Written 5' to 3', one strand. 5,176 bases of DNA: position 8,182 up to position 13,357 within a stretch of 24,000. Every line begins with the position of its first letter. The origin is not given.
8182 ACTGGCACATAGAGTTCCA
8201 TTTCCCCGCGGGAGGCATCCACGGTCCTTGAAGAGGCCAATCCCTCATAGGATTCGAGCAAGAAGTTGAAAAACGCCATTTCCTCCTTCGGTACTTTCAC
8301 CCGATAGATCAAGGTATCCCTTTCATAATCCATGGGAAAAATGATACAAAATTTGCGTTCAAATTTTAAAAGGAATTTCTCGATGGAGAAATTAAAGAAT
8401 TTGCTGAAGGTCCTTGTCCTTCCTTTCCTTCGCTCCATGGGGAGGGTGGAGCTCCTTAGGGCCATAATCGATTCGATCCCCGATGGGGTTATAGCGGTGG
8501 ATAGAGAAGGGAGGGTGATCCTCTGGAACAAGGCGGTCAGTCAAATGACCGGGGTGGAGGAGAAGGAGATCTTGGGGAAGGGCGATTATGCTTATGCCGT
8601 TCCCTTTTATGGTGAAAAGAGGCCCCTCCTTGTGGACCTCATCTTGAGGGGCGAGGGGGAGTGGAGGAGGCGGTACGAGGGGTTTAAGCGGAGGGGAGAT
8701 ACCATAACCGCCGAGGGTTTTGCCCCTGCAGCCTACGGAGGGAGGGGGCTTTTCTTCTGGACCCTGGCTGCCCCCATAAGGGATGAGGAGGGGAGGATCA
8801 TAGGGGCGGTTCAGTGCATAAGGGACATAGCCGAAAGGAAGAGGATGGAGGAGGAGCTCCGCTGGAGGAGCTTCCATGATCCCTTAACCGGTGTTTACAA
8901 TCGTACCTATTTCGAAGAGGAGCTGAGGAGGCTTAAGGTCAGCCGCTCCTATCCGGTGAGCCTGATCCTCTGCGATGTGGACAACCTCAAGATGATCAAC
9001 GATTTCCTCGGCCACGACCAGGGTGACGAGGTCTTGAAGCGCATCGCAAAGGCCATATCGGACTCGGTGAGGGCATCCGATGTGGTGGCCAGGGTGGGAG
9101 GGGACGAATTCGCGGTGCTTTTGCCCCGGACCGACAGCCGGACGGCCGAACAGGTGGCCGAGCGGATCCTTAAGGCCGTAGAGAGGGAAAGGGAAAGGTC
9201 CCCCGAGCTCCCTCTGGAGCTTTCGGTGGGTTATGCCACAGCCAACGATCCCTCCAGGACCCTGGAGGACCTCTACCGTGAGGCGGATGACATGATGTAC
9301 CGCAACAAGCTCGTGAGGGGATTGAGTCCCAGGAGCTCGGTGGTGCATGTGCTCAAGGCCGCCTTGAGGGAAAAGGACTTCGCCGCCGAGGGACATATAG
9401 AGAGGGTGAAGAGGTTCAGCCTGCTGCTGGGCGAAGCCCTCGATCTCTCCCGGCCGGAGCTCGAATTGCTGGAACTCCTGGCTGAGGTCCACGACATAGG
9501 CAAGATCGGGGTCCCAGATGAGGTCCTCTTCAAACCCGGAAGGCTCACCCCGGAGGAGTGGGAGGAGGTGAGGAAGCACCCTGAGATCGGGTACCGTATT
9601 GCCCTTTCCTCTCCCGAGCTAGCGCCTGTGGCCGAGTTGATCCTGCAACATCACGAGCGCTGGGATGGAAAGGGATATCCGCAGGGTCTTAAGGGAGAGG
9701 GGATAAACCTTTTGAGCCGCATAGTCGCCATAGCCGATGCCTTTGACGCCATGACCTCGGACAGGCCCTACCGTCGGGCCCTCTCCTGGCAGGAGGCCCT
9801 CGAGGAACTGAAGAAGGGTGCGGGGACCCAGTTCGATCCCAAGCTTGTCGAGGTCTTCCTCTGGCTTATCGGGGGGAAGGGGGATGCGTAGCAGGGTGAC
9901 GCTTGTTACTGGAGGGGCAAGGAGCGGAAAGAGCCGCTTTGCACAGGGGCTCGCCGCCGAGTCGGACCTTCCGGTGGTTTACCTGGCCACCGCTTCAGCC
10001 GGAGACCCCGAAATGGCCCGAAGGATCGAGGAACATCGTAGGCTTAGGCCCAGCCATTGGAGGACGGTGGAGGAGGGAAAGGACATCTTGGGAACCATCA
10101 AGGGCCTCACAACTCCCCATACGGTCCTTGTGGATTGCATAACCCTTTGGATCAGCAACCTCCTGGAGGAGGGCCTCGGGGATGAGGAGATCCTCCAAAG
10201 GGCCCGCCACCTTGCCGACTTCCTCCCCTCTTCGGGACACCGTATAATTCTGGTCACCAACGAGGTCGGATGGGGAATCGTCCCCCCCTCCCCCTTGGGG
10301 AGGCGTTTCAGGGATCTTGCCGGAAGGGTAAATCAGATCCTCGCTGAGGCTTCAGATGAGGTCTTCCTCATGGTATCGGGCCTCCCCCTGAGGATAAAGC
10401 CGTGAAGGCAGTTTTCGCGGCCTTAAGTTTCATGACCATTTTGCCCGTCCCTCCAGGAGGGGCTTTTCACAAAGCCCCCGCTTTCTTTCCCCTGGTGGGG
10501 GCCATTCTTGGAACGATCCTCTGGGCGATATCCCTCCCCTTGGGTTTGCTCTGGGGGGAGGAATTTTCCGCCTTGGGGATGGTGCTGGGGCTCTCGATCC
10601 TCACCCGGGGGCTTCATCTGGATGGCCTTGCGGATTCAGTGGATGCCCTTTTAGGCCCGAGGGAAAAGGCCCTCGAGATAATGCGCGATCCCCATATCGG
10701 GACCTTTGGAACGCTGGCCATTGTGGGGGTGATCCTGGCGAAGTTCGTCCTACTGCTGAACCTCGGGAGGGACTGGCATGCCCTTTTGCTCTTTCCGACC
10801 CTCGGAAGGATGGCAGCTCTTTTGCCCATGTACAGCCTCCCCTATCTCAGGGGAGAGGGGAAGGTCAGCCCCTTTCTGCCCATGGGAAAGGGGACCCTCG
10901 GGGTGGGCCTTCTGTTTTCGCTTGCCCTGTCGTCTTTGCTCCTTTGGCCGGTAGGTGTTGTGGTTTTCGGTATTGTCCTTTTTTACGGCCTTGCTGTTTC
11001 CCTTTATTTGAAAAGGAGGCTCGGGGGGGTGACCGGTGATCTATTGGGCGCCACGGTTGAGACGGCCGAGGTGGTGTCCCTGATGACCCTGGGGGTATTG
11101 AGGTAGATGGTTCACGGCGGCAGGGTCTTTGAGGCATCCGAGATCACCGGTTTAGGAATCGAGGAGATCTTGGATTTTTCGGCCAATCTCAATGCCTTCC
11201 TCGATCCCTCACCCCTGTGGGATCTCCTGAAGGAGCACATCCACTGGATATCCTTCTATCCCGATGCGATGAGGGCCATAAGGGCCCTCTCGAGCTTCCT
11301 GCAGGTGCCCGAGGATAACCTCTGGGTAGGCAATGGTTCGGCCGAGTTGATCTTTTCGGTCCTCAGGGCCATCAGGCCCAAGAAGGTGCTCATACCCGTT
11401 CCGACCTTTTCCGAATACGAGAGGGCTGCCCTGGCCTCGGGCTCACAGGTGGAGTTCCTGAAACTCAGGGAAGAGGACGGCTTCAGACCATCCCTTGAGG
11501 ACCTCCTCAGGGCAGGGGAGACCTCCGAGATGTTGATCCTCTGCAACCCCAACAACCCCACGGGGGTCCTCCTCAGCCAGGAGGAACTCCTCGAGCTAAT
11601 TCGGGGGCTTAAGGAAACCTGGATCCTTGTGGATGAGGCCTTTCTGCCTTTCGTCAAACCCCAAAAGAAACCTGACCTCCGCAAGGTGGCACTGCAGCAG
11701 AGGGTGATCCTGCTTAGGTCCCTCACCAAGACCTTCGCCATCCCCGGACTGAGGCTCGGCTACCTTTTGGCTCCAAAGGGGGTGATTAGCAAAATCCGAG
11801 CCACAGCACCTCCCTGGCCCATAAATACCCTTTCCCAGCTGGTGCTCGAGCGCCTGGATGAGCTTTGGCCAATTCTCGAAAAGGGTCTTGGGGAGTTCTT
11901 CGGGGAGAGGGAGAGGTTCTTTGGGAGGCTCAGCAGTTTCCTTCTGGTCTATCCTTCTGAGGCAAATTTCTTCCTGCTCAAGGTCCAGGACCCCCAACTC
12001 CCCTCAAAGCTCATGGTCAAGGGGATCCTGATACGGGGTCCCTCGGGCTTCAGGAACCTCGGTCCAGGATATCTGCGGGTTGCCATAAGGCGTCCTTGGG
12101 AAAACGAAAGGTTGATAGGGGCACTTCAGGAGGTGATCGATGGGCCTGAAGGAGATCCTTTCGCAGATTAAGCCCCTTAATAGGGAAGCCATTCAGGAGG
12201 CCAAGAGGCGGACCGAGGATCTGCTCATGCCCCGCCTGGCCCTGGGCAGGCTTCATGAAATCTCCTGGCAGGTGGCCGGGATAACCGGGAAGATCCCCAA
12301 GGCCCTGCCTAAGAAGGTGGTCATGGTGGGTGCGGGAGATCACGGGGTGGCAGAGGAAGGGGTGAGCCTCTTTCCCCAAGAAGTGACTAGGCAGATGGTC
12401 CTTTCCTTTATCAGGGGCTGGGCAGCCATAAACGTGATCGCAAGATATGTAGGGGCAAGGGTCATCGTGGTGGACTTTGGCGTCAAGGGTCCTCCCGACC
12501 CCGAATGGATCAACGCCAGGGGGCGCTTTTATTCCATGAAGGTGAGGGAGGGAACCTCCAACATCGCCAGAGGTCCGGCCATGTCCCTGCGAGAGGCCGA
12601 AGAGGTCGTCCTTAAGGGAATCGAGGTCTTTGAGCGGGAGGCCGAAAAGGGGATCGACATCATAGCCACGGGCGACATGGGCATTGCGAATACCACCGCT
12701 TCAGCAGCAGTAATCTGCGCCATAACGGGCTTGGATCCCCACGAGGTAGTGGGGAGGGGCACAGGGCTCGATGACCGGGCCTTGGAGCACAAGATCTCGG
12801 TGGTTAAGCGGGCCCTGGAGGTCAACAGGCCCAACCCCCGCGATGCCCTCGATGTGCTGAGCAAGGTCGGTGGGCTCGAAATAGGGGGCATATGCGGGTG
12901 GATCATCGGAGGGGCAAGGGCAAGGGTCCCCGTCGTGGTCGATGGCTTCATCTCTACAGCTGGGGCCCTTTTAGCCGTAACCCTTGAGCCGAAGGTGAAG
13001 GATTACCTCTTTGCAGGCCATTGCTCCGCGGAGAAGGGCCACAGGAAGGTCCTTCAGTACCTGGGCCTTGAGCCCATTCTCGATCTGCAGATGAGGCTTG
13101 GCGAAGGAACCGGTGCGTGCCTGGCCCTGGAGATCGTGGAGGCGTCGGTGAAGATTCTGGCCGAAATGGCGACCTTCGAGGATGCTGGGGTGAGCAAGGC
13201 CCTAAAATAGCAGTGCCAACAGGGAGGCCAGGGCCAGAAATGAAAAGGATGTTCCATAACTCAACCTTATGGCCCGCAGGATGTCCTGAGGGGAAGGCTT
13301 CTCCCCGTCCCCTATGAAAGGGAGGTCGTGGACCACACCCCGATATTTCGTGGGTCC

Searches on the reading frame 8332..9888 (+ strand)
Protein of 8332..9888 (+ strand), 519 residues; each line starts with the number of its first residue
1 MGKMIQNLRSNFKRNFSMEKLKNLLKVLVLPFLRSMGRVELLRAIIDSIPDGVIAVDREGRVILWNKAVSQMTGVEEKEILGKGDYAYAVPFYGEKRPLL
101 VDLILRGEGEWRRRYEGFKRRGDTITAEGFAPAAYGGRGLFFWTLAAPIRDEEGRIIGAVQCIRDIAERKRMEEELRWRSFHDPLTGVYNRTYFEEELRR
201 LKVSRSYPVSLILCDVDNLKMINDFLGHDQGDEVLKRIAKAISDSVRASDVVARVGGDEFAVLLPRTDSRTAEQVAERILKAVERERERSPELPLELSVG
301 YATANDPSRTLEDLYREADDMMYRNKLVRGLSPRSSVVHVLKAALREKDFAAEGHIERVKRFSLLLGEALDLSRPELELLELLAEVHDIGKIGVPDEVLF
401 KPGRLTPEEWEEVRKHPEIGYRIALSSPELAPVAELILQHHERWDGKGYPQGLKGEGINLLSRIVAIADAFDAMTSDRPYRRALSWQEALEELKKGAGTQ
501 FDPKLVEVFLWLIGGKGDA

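Call 86: search_protein_families(library=pfam, proteins=[window:8332-9888:+], max_evalue=0.00001)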
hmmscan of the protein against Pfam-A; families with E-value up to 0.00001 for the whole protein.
window:8332-9888:+ (519 aa): 8 families
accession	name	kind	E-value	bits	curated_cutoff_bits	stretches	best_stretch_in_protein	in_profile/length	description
PF00990.26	GGDEF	-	1.8e-43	148.5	23.8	1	181-326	2-155/161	Diguanylate cyclase, GGDEF domain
PF13487.12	HD_5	-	4.9e-39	134.2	27.2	1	340-505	2-170/170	HD domain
PF01966.28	HD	-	6.7e-21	75.2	22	1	355-474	4-116/116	HD domain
PF08448.16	PAS_4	-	3.5e-13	50.2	23.1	1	47-171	2-110/110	PAS fold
PF00989.32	PAS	-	1.2e-12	48.3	22.6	1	41-166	2-113/113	PAS fold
PF13188.13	PAS_8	-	5.3e-10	39.3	21.8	1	40-80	1-38/65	PAS domain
PF17853.6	GGDEF_2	-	6e-07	30.1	24.5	1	194-319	8-111/116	GGDEF-like domain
PF13426.13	PAS_9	-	1e-06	29.4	27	1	50-168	1-103/103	PAS domain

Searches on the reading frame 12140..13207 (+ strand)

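Call 86: search_protein_families(library=pfam, proteins=[window:12140-13207:+], max_evalue=0.00001)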
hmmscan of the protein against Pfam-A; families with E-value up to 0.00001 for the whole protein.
window:12140-13207:+ (356 aa): 1 family
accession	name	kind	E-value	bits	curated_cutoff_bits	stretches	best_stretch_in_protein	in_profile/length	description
PF02277.22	DBI_PRT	-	7.3e-132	440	22.6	1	10-351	1-329/329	Phosphoribosyltransferase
